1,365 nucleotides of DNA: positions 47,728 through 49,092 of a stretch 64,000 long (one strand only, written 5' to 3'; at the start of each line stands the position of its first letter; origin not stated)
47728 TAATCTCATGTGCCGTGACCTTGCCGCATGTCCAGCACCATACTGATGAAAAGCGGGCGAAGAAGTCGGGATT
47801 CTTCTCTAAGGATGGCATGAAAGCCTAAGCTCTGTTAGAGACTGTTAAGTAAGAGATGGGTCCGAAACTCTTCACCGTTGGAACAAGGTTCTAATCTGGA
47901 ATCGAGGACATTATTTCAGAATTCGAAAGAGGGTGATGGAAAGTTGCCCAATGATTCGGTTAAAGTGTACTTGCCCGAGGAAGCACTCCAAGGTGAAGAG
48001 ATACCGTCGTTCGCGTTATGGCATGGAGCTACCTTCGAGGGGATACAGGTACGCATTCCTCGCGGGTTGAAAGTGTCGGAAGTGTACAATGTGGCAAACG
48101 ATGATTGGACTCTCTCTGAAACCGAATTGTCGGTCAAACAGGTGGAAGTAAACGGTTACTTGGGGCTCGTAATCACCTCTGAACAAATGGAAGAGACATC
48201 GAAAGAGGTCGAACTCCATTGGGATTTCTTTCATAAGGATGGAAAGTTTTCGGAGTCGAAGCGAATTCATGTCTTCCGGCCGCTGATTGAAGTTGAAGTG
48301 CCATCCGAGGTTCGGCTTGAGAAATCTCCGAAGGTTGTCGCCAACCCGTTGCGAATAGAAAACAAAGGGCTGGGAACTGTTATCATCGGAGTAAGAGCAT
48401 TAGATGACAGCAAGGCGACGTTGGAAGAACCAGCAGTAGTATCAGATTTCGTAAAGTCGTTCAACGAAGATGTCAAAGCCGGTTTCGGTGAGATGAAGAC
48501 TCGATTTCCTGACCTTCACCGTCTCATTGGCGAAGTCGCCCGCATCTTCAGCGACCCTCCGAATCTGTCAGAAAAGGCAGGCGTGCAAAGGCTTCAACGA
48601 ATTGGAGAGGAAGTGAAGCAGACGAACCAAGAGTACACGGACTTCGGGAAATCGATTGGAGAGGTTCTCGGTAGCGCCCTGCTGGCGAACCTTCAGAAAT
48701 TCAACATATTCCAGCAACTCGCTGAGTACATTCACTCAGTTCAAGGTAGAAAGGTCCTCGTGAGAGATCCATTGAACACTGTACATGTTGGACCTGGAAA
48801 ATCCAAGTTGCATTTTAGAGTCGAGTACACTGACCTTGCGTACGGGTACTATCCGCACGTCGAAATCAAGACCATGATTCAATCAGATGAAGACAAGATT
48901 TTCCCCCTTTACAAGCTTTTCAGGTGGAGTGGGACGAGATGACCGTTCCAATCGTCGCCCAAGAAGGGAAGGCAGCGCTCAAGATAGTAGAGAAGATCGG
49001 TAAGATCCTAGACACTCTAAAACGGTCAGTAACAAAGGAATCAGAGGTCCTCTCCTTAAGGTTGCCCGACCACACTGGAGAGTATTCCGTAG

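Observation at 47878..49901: Coupled pair of domain-less proteins between a type IIG R-M enzyme and Mrr, inside a mobile element: candidate undescribed defence (or virion) module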

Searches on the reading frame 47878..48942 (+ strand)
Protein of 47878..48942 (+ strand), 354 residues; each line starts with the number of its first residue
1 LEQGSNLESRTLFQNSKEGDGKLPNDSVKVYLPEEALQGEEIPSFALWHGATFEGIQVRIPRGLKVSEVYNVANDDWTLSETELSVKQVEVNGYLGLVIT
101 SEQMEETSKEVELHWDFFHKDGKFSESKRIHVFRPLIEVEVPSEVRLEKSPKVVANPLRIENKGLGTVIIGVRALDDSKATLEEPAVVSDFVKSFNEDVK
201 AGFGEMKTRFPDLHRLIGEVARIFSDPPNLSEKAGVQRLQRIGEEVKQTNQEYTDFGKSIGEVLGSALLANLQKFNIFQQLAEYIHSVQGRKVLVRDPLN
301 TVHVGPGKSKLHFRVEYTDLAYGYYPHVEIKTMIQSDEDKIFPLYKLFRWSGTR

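Call 4: search_protein_families(library=pfam, proteins=[window:47878-48942:+], max_evalue=1)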
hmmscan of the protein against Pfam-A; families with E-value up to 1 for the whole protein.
window:47878-48942:+ (354 aa): 0 families

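Call 5: search_protein_families(library=padloc, proteins=[window:47878-48942:+], max_evalue=1)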
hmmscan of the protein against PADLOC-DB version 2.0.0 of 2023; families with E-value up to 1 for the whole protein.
window:47878-48942:+ (354 aa): 0 families

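Call 7: find_homologous_proteins(query=window:47878-48942:+)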
Query window:47878-48942:+ (354 aa): 10 proteins with E <= 0.001 among 2841 candidates.
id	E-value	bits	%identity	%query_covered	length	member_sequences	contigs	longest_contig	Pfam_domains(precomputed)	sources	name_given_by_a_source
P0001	8.9e-198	674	91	95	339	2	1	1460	-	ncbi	-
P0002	1.6e-197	673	91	95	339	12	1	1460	-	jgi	-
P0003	1.2e-196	671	90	95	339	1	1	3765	-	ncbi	-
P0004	3.1e-169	580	78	93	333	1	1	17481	-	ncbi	-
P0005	1.6e-161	555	74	93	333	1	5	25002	-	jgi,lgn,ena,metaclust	metaclust:\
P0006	5.2e-137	474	65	93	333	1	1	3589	-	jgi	-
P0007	1.1e-127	444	93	62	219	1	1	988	-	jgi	-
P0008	1.1e-85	306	43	91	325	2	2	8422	-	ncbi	-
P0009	4.2e-66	241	37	90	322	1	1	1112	-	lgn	-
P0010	3.2e-54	202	33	92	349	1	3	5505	-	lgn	-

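Call 9: search_protein_families(library=phrogs, proteins=[window:47878-48942:+], max_evalue=1)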
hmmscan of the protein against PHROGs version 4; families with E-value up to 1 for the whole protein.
window:47878-48942:+ (354 aa): 0 families

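Call 10: search_protein_families(library=ncbifam, proteins=[window:47878-48942:+], max_evalue=1)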
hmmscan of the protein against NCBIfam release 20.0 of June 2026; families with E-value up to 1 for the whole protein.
window:47878-48942:+ (354 aa): 0 families
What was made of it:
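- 47944..48942 (+): Gene A, 332 aa. The longest ORF starts at 47878 (354 aa). The protein is acidic (pI about 5.5). The model has a beta-sandwich region resembling Ig-like domains, a helical bundle and a C-terminal beta region. No family hits (calls 4, 5, 9, 10).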

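Call 11: find_encoding_contigs(protein=P0005, flank=10000, max_places=5)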
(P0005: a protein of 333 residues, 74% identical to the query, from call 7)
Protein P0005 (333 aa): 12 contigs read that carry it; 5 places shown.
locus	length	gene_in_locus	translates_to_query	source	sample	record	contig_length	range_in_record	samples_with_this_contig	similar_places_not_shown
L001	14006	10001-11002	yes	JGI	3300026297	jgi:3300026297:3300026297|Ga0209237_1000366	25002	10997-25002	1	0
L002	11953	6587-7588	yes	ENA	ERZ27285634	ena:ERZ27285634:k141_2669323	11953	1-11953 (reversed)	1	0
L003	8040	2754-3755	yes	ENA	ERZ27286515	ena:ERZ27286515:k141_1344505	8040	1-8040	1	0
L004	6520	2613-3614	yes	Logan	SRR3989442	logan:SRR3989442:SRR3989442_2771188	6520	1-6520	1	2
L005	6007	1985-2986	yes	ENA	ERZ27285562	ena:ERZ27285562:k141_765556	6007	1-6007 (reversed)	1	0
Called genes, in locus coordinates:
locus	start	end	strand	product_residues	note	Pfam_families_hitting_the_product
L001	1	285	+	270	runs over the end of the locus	PF01061:ABC2_membrane, PF12698:ABC2_membrane_3 (weak)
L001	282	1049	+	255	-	PF01061:ABC2_membrane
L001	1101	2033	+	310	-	-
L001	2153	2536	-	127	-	PF08753:NikR_C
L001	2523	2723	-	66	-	-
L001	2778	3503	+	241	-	-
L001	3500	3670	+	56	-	-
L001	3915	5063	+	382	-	PF01637:ATPase_2, PF13191:AAA_16 (faint), PF13401:AAA_22 (weak), PF13173:AAA_14 (faint), PF21100:WHD_MCM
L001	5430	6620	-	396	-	-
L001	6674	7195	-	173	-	-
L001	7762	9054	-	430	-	-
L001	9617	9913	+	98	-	-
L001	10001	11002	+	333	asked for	-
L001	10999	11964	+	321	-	-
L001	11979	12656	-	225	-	PF13643:DUF4145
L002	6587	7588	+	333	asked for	-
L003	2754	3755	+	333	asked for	-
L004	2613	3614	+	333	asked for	-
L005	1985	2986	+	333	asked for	-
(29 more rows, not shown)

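Call 12: find_encoding_contigs(protein=P0004, flank=10000, max_places=3)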
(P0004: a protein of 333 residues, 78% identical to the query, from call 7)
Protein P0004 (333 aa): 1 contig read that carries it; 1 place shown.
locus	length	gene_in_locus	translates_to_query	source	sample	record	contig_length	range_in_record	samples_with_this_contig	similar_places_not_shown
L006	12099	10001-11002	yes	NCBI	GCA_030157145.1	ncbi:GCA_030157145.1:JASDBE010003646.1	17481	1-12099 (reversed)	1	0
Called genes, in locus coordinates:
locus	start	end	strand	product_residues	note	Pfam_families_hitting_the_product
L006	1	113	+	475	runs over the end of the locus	PF00589:Phage_integrase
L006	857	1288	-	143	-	-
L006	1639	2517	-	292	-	-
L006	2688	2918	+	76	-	-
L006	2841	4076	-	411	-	-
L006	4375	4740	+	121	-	-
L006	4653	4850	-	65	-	-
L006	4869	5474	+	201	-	-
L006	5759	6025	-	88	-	-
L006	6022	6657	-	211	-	-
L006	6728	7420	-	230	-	PF02195:ParB_N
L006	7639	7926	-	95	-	-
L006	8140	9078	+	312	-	PF00589:Phage_integrase (weak)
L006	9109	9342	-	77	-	-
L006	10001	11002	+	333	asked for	-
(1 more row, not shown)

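Call 28: find_encoding_contigs(protein=P0008, flank=10000, max_places=3)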
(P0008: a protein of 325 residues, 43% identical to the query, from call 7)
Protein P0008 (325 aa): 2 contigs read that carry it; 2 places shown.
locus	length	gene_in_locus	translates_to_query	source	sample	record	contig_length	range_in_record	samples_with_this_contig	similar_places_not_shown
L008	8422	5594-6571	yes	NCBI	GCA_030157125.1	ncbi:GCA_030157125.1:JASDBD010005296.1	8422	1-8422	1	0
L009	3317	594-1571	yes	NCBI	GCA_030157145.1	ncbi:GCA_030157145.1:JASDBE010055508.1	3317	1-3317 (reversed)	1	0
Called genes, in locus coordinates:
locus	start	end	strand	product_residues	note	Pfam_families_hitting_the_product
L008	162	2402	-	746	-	PF03175:DNA_pol_B_2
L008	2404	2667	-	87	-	-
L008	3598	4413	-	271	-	PF13495:Phage_int_SAM_4, PF00589:Phage_integrase, PF16795:Phage_integr_3 (weak)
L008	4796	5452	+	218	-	PF13643:DUF4145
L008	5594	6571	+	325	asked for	-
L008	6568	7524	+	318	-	-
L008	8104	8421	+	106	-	?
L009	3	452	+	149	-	?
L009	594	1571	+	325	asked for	-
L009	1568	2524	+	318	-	-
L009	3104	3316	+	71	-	?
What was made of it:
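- L008 carries a protein-primed PolB (call 28).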

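Call 31: search_protein_representatives(alignment_id=A1)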
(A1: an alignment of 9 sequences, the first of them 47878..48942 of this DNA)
Query: 9 sequences, 335 profile positions. Proteins with E-value up to 0.001 (for the whole library): 356; up to 1e-10: 253; up to 1e-30: 141. The best 150 are listed.
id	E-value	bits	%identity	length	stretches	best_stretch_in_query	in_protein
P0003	4.7e-175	597.8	-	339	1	3-335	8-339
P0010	1.6e-137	474.4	-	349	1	3-332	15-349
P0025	1.0e-105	369.8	-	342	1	9-331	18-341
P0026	1.9e-102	359.1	-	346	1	9-332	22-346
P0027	2.0e-101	355.7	-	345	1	5-332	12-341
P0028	1.7e-88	313.2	-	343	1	6-333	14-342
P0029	2.1e-75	270.2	-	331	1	10-331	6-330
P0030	4.6e-74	265.8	-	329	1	9-332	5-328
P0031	4.9e-72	259.2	-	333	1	10-332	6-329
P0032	4.0e-70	252.9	-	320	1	17-331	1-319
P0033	1.5e-69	251.0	-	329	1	9-333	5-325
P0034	7.5e-69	248.7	-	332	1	6-332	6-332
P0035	2.1e-67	244.0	-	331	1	9-332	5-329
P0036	3.8e-67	243.1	-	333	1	10-334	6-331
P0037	4.9e-63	229.6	-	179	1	157-332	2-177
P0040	4.3e-60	219.9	-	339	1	8-332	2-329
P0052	1.7e-54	201.5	-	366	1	9-333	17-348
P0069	7.6e-52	192.8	-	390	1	9-332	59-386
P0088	5.6e-48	180.1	-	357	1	8-333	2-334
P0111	3.0e-43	164.5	-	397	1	9-332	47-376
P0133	7.4e-38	146.8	-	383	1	9-331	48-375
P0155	2.0e-33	132.2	-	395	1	9-332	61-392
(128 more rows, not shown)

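Call 32: predict_structure(alignment_id=A1)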
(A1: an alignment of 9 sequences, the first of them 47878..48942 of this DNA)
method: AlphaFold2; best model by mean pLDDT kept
length: 354 residues; sequences in the alignment: 9
mean_pLDDT: 81.3   pTM: 0.60
mean pLDDT of the five models: 81.3, 80.9, 77.8, 77.8, 77.5
residues with pLDDT >= 90: 120; 70-90: 184; 50-70: 25; < 50: 25
segments of 3 or more residues with pLDDT < 50: 1-22, 352-354
pLDDT, mean of each block of 10 residues (from residue 1): 27 29 66 87 91 92 90 91 92 92 79 92 90 82 79 76 81 87 86 91 94 94 84 79 92 91 90 70 69 81 89 82 72 88 83 43
secondary structure, 60 per line:
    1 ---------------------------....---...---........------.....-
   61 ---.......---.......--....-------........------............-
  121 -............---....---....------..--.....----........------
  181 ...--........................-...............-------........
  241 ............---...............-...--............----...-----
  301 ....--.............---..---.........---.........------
elements in order: E28-31 E35-37 E41-48 E55-59 E64-70 E77-80 E83-86 E94-101 E108-119 E122-133 E137-140 E144-147 E158-162 E167-174 E181-183 H186-209 H211-225 H233-252 H256-270 H277-288 E293-295 E301-304 E307-319 E328-336 E340-343 H344-347
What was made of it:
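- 47944..48942 (+): AF2 pLDDT 81.3 (call 32).
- Checked: Residues 1-22 of the long ORF are modelled with pLDDT below 50 (call 32).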

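Call 36: find_encoding_contigs(protein=P0010, flank=10000, max_places=3)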
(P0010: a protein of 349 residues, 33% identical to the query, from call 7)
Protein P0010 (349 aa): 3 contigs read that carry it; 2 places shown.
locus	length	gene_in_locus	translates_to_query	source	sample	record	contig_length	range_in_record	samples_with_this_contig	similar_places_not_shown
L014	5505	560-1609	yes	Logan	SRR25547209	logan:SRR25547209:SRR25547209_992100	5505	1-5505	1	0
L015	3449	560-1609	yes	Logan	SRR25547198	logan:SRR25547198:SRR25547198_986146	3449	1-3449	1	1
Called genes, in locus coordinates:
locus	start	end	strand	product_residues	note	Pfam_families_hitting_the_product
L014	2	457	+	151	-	?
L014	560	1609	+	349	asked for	-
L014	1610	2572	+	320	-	-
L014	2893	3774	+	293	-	PF08423:Rad51 (weak)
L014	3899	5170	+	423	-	-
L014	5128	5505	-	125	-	?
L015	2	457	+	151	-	?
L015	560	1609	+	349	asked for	-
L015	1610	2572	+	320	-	-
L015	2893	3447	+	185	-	?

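Call 38: fold_search(model_id=the predicted structure, library=pdb)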
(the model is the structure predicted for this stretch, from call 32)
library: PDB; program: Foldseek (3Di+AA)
matches with E <= 10: 1971; with E <= 0.001: 78
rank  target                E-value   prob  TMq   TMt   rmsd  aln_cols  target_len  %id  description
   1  7p4l_C                3.2e-06  1.00  0.19  0.15  10.6       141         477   11  Crystal structure of the trimeric ectodomain of archaeal Fusexin1 (Fsx1) (released 2022-07-13)
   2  7p4l_B                5.5e-06  1.00  0.20  0.16  12.6       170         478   12  Crystal structure of the trimeric ectodomain of archaeal Fusexin1 (Fsx1) (released 2022-07-13)
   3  7p4l_A                8.9e-06  1.00  0.19  0.15  10.6       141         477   11  Crystal structure of the trimeric ectodomain of archaeal Fusexin1 (Fsx1) (released 2022-07-13)
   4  8p4l_A                1.2e-05  1.00  0.21  0.15  11.7       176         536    5  Beta-N-acetylgalactosaminidase from Niabella aurantiaca (released 2024-01-17)
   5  4ph8_A                1.5e-05  1.00  0.21  0.42  10.0       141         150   12  Crystal structure of AggA, the major subunit of aggregative adherence fimbriae type I (AAF/I) from the Escherichia col (released 2014-10-01)
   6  8uh2_H                1.7e-05  0.99  0.19  0.09  20.9       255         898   10  Complex of C3b with the inhibitor albicin (released 2024-05-08)
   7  2qsv                  2.2e-05  1.00  0.19  0.27  12.3       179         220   12  Crystal structure of protein of unknown function from Porphyromonas gingivalis W83 (released 2007-09-25)
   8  8zdg_A                2.5e-05  0.99  0.27  0.12  18.7       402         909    9  Cryo-EM structure of the integrin avb3 with CWHM-12, conformation 1 (released 2025-10-22)
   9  3frp_G                4.7e-05  1.00  0.18  0.28   9.9       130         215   14  Crystal Structure of Cobra Venom Factor, a Co-factor for C3- and C5 convertase CVFBb (released 2009-04-28)
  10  9iuj_A                5.0e-05  1.00  0.22  0.12   5.9       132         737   14  Integrin alpha-v beta-3 in complex with rhodostomin (released 2025-07-30)
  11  9ijj_h                5.7e-05  1.00  0.18  0.05  14.8       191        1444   12  In situ structure of the central apparatus in mouse sperm axoneme. (released 2025-06-04)
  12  5y9h_C                6.4e-05  0.99  0.25  0.22  13.7       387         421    8  Crystal structure of SafDAA-dsc complex (released 2017-11-15)
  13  5y9h_A                6.4e-05  0.99  0.25  0.21  13.7       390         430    8  Crystal structure of SafDAA-dsc complex (released 2017-11-15)
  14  5y9h_B                6.8e-05  0.99  0.25  0.22  12.8       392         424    9  Crystal structure of SafDAA-dsc complex (released 2017-11-15)
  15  2ber                  1.1e-04  0.95  0.17  0.11  12.7       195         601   12  Y370G Active Site Mutant of the Sialidase from Micromonospora viridifaciens in complex with beta-Neu5Ac (sialic acid). (released 2005-04-04)
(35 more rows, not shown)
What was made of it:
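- The top Foldseek hit of A is an Ig-like part of archaeal fusexin (call 38).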

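Call 45: find_related_loci(query=A5, collection=genome_contigs, flank=10000)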
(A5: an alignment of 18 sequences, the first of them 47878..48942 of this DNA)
Query A5 (354 aa) in genome_contigs; peptide patterns used: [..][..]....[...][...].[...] (x = any residue, [..] = any of these).
22 stretches matched a pattern; 5 encode a relative of the query (tblastn E <= 1e-3); 5 distinct loci.
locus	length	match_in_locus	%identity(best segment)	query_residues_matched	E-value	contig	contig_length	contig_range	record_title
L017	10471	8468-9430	26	28-350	9e-42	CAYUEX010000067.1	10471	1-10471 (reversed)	MAG TPA_asm: uncultured Halobacteria archaeon isolate binchicken_co332_136 genome assembly, contig: NODE_1696_length_104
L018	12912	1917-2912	29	22-350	2e-41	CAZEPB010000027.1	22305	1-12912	MAG TPA_asm: uncultured Candidatus Bathyarchaeia archaeon isolate binchicken_co294_146 genome assembly, contig: NODE_265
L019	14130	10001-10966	24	30-350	3e-29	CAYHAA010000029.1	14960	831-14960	MAG TPA_asm: uncultured archaeon isolate ERP119294_co1_301 genome assembly, contig: NODE_5199_length_14960_cov_59.487890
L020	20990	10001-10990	25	30-354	7e-28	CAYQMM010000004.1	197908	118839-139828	MAG TPA_asm: uncultured Candidatus Bathyarchaeia archaeon isolate binchicken_co178_122 genome assembly, contig: NODE_116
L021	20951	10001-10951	26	30-350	1e-26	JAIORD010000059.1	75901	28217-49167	MAG: Methanococcoides sp. isolate SMBSF09 20072_Bin_1_contigs_1_c_000000000034, whole genome shotgun sequence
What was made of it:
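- Only 5 hits were found in 185,579 species-representative genomes with the search pattern used (call 45).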

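Call 46: find_related_loci(query=A5, collection=viral_contigs, flank=10000)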
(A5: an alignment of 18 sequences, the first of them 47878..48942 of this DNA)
Query A5 (354 aa) in viral_contigs; peptide patterns used: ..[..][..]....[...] (x = any residue, [..] = any of these).
26 stretches matched a pattern, but none encodes a relative of the query by tblastn (E <= 1e-3).

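Call 51: search_protein_families(library=pfam, proteins=[L017:7503-8132:-, L017:6953-7327:-, L017:5995-6900:-, L018:410-1726:-, L018:3885-4478:+, L019:12027-12719:+, L019:8674-9192:+, L020:12051-12971:+, L020:8698-9495:-, L021:8746-9741:+], max_evalue=0.01)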
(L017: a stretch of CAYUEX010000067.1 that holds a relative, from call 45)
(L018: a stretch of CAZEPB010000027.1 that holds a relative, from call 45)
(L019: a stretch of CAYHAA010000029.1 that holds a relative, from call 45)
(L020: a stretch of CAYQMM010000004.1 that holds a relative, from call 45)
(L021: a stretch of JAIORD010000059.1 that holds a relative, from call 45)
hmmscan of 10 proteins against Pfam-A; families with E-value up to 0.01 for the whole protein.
L017:7503-8132:- (209 aa): 0 families

L017:6953-7327:- (124 aa): 0 families

L017:5995-6900:- (301 aa): 2 families
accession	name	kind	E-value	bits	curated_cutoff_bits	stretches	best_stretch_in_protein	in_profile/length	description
PF09752.15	ABHD18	-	0.0037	16.9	21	0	142-213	149-220/351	Alpha/beta hydrolase domain containing 18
PF03457.19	HA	-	0.0088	16.8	28.4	0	155-189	9-47/64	Helicase associated domain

L018:410-1726:- (438 aa): 0 families

L018:3885-4478:+ (197 aa): 0 families

L019:12027-12719:+ (230 aa): 2 families
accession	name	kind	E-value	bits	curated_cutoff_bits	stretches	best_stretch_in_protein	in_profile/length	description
PF18581.7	SYCP2_ARLD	-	0.00072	20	27.8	1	51-200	29-172/175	Synaptonemal complex 2 armadillo-repeat-like domain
PF01934.22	HepT-like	-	0.00092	19.4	23.5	1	135-167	61-93/120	Ribonuclease HepT-like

L019:8674-9192:+ (172 aa): 0 families

L020:12051-12971:+ (306 aa): 14 families
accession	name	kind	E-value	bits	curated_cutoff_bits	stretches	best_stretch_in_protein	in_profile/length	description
PF07992.20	Pyr_redox_2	-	8.1e-58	196.6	26.1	1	5-292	1-291/291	Pyridine nucleotide-disulphide oxidoreductase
PF13738.12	Pyr_redox_3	-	5.9e-24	85.3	30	1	89-275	110-305/305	Pyridine nucleotide-disulphide oxidoreductase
PF00070.33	Pyr_redox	-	1.6e-21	77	22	1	146-218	1-80/82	Pyridine nucleotide-disulphide oxidoreductase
PF01266.30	DAO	-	2.9e-08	34.1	27.9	1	61-119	149-210/353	FAD dependent oxidoreductase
PF03486.20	HI0933_like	-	4.4e-08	33.3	50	1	6-33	2-29/244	HI0933-like protein Rossmann domain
PF01134.28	GIDA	-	1.8e-07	31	22.1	1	6-75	1-60/391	Glucose inhibited division protein A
PF12831.13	FAD_oxidored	-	5.4e-07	29.7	27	1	6-79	1-75/416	FAD dependent oxidoreductase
PF01946.23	Thi4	-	7.9e-07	29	26.2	1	5-47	18-67/235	Thi4 family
PF13241.12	NAD_binding_7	-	8.8e-06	26.7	22.1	1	142-177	5-40/104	Putative NAD(P)-binding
PF00890.30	FAD_binding_2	-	2.4e-05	24.1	20.4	1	6-35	1-30/414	FAD binding domain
PF13434.12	Lys_Orn_oxgnase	-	8.4e-05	22.3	21.3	0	95-181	134-227/339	L-lysine 6-monooxygenase/L-ornithine 5-monooxygenase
PF01494.25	FAD_binding_3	-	0.00049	19.9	22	1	5-33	2-30/349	FAD binding domain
PF13450.12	NAD_binding_8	-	0.0018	19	21.9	0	9-34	1-27/68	NAD(P)-binding Rossmann-like domain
PF05834.18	Lycopene_cycl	-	0.0035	16.9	23.4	0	6-42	1-42/380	Lycopene cyclase protein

L020:8698-9495:- (265 aa): 1 family
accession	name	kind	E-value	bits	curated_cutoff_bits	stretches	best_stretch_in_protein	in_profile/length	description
PF01791.15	DeoC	-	5.1e-27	95.4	23.8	1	21-230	3-229/229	DeoC/LacD family aldolase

L021:8746-9741:+ (331 aa): 14 families
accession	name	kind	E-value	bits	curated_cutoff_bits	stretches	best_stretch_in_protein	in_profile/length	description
PF02475.24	TRM5-TYW2_MTfase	-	5.1e-52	176.6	28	1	145-303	1-160/164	TRM5/TYW2 methyltransferase domain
PF25133.1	TYW2_N_2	-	9.4e-13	48.5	27.7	1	82-140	18-77/79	TYW2 N-terminal domain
PF18093.7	Trm5_N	-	1.7e-10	40.9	22.7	1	5-44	1-40/47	tRNA methyltransferase 5 N-terminal domain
PF02005.22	TRM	-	2e-07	31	27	1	182-276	51-149/376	N2,N2-dimethylguanosine tRNA methyltransferase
PF05175.20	MTS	-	5.6e-07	29.8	23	1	180-261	31-112/170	Methyltransferase small domain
PF09445.16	Methyltransf_15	-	7e-07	29.4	22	1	183-245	3-66/165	RNA cap guanine-N2 methyltransferase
PF13649.12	Methyltransf_25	-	1.1e-05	26.5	27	1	184-259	1-78/97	Methyltransferase domain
PF05958.17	tRNA_U5-meth_tr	-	1.2e-05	25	23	1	177-245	199-266/357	tRNA (Uracil-5-)-methyltransferase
PF13847.12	Methyltransf_31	-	3.9e-05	23.8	27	1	180-254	3-81/145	Methyltransferase domain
PF03602.21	Cons_hypoth95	-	6.1e-05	23.2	24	1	177-262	38-128/182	Conserved hypothetical protein 95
PF00398.26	RrnaAD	-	0.0001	22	24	1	176-237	26-85/263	Ribosomal RNA adenine dimethylase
PF00107.32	ADH_zinc_N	-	0.0019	18.6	31.8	1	191-286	2-95/129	Zinc-binding dehydrogenase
PF01189.24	Methyltr_RsmB-F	-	0.0032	17.6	27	1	178-262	6-94/199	16S rRNA methyltransferase RsmB/F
PF06325.19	PrmA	-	0.0037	17.3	22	1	176-279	157-259/296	Ribosomal protein L11 methyltransferase (PrmA)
